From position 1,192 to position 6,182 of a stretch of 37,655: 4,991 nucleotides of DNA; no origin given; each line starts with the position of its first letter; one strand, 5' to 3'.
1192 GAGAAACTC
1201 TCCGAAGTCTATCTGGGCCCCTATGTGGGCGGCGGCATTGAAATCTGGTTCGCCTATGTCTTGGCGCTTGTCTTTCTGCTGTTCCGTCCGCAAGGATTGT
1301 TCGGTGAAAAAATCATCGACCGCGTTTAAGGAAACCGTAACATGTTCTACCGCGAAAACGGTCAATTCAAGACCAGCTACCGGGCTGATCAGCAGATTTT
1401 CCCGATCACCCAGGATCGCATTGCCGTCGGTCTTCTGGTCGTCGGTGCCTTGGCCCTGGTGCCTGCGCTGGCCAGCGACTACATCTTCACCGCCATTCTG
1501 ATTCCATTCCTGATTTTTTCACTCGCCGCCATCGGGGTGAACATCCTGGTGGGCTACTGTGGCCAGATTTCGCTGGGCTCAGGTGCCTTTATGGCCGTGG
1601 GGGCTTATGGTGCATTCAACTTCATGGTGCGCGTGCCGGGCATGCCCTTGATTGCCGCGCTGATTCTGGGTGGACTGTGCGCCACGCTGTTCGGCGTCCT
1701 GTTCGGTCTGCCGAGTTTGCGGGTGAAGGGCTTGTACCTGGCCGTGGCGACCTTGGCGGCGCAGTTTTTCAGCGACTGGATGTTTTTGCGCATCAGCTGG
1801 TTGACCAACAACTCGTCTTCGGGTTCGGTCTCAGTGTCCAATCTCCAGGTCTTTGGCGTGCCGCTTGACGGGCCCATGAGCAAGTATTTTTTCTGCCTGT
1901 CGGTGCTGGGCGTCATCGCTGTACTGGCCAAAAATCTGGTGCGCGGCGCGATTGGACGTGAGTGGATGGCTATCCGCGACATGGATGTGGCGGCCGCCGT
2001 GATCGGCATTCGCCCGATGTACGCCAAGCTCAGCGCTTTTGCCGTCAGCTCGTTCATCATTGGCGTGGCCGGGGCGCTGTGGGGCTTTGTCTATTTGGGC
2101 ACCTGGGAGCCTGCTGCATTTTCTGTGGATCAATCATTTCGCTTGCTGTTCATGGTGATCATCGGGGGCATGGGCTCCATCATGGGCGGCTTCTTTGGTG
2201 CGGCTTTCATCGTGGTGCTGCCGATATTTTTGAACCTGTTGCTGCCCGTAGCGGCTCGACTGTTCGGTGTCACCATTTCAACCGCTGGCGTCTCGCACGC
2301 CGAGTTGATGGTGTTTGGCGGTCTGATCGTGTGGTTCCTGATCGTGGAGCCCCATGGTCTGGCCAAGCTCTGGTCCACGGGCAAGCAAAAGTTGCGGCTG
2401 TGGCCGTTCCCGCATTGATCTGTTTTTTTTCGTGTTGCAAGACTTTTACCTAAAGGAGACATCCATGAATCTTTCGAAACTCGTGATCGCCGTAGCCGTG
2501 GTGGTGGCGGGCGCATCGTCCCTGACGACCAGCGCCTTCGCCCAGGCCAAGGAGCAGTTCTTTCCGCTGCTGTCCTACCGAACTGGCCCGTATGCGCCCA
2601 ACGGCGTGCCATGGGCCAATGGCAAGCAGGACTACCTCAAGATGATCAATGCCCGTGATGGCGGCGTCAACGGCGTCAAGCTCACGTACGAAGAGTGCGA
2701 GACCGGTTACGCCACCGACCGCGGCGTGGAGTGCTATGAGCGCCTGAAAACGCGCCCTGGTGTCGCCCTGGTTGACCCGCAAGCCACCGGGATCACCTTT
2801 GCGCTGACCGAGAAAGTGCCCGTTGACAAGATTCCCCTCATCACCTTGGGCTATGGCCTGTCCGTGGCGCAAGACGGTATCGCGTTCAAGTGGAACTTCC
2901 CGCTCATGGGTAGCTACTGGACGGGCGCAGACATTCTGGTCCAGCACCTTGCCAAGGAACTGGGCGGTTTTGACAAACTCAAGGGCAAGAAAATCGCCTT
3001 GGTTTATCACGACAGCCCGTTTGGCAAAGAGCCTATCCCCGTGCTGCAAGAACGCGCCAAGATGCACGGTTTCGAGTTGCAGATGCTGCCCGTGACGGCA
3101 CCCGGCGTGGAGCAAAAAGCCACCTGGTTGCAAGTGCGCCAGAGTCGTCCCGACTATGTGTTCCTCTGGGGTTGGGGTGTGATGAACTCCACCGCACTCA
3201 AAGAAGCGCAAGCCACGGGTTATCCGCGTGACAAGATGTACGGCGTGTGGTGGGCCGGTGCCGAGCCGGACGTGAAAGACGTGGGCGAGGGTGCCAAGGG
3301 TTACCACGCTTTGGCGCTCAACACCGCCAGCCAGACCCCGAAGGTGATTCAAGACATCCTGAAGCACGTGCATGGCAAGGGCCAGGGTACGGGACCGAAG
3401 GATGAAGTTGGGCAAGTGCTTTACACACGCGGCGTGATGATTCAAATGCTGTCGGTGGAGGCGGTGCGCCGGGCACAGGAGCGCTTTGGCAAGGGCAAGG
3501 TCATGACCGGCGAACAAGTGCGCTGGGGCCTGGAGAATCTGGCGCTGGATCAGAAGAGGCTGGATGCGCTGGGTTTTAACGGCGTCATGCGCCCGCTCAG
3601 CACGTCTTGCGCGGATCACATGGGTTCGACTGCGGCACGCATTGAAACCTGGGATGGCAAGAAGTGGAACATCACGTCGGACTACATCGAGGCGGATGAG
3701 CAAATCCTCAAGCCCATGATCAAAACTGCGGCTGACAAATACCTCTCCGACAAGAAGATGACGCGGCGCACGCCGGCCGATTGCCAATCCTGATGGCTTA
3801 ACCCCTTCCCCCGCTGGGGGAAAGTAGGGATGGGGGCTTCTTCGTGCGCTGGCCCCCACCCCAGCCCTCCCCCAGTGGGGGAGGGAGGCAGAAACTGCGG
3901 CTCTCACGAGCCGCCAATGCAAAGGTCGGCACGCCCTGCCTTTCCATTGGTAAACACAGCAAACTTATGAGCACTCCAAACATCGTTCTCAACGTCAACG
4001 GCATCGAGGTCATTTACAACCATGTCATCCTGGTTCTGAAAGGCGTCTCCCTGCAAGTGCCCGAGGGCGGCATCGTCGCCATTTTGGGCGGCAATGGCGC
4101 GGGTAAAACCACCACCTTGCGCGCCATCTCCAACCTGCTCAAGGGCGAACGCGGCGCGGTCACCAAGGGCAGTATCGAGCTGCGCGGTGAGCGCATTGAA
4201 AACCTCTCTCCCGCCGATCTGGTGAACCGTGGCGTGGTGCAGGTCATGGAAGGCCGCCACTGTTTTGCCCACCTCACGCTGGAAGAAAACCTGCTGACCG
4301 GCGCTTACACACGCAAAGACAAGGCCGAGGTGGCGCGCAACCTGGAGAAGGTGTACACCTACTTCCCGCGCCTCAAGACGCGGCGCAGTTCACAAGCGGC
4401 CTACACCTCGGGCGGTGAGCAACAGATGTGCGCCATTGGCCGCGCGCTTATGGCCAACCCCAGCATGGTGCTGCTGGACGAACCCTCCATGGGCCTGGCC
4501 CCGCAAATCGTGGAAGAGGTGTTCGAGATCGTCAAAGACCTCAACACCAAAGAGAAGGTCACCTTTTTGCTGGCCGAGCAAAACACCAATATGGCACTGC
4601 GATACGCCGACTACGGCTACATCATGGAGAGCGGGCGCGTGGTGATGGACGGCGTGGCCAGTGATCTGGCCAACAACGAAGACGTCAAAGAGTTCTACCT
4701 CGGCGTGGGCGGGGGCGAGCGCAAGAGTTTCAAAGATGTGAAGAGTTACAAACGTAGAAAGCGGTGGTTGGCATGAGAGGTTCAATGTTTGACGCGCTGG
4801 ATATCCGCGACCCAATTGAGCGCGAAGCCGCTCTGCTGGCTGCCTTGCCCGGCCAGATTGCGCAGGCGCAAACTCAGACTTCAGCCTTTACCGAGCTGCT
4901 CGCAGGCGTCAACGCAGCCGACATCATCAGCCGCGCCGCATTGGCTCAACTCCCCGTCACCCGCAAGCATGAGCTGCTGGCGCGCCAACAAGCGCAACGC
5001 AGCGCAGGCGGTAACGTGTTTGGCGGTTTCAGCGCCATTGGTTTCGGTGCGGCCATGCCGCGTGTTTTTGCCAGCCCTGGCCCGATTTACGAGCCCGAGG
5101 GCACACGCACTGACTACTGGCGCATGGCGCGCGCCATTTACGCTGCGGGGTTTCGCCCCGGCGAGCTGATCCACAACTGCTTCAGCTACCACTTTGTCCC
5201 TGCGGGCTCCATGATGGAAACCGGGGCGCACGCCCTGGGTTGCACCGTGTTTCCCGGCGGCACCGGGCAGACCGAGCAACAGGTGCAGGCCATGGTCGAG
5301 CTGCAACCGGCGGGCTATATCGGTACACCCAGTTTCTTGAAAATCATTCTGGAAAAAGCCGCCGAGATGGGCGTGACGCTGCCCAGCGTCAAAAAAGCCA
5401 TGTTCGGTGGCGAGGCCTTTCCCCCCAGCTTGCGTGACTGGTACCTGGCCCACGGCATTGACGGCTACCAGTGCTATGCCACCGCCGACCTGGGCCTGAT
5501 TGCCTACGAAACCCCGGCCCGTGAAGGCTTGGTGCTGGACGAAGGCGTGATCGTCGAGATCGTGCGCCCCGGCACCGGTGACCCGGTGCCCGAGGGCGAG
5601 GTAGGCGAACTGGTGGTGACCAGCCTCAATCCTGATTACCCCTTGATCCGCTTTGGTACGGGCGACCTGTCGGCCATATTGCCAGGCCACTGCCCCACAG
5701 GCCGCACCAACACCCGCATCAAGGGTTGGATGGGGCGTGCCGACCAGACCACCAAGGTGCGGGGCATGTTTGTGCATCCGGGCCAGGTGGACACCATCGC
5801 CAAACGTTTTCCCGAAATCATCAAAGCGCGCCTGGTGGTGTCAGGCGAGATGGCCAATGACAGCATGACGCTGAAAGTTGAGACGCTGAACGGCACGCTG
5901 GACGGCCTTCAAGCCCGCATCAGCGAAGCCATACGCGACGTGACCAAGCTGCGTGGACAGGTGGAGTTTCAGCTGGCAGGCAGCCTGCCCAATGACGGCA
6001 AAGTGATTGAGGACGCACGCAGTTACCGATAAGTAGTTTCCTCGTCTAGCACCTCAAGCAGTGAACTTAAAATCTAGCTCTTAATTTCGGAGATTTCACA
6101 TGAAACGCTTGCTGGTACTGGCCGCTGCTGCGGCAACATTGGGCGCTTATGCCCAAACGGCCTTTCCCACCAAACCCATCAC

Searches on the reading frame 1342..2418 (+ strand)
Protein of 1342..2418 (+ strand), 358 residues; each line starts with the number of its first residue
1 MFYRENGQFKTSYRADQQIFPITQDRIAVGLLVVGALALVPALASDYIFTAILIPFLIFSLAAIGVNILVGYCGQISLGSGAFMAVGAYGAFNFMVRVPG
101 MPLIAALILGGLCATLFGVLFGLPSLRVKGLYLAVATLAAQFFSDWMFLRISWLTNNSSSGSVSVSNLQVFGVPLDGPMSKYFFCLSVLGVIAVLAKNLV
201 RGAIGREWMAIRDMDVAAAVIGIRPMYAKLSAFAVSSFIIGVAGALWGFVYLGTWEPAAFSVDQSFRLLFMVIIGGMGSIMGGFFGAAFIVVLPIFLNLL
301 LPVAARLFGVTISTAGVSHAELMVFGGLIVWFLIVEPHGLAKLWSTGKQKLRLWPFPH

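Call 9: search_protein_families(library=pfam, proteins=[window:1342-2418:+])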
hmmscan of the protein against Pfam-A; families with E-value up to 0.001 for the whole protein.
window:1342-2418:+ (358 aa): 1 family
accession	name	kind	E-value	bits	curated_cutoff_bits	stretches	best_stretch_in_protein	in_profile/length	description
PF02653.21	BPD_transp_2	-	8.4e-29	101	26.8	1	50-303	3-252/269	Branched-chain amino acid transport system / permease component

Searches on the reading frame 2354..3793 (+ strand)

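Call 9: search_protein_families(library=pfam, proteins=[window:2354-3793:+])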
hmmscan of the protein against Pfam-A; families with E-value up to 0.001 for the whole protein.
window:2354-3793:+ (479 aa): 1 family
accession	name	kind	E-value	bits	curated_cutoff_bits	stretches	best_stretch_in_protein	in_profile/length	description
PF13458.12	Peripla_BP_6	-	1.2e-49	170.3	31.7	1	71-434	5-339/343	Periplasmic binding protein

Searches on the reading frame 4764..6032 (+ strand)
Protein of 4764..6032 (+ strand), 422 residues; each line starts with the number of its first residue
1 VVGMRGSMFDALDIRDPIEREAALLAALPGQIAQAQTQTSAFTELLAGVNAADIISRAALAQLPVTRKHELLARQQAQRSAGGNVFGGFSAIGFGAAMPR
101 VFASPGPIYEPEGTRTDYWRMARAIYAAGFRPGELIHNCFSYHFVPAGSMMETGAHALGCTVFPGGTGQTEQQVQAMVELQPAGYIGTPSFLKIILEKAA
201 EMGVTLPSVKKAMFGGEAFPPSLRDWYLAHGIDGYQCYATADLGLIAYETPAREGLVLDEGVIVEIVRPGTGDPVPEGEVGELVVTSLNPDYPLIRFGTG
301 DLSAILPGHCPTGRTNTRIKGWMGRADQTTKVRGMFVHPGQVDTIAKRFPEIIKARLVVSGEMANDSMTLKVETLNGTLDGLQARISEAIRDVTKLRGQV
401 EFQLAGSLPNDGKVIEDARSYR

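Call 9: search_protein_families(library=pfam, proteins=[window:4764-6032:+])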
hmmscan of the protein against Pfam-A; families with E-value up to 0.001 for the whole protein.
window:4764-6032:+ (422 aa): 2 families
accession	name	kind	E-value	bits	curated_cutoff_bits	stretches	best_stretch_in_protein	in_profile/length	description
PF00501.34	AMP-binding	-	3.2e-13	49.7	29.9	1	129-286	201-375/384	AMP-binding enzyme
PF14535.12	AMP-binding_C_2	-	3.6e-05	24.4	25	1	334-410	1-84/96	AMP-binding enzyme C-terminal domain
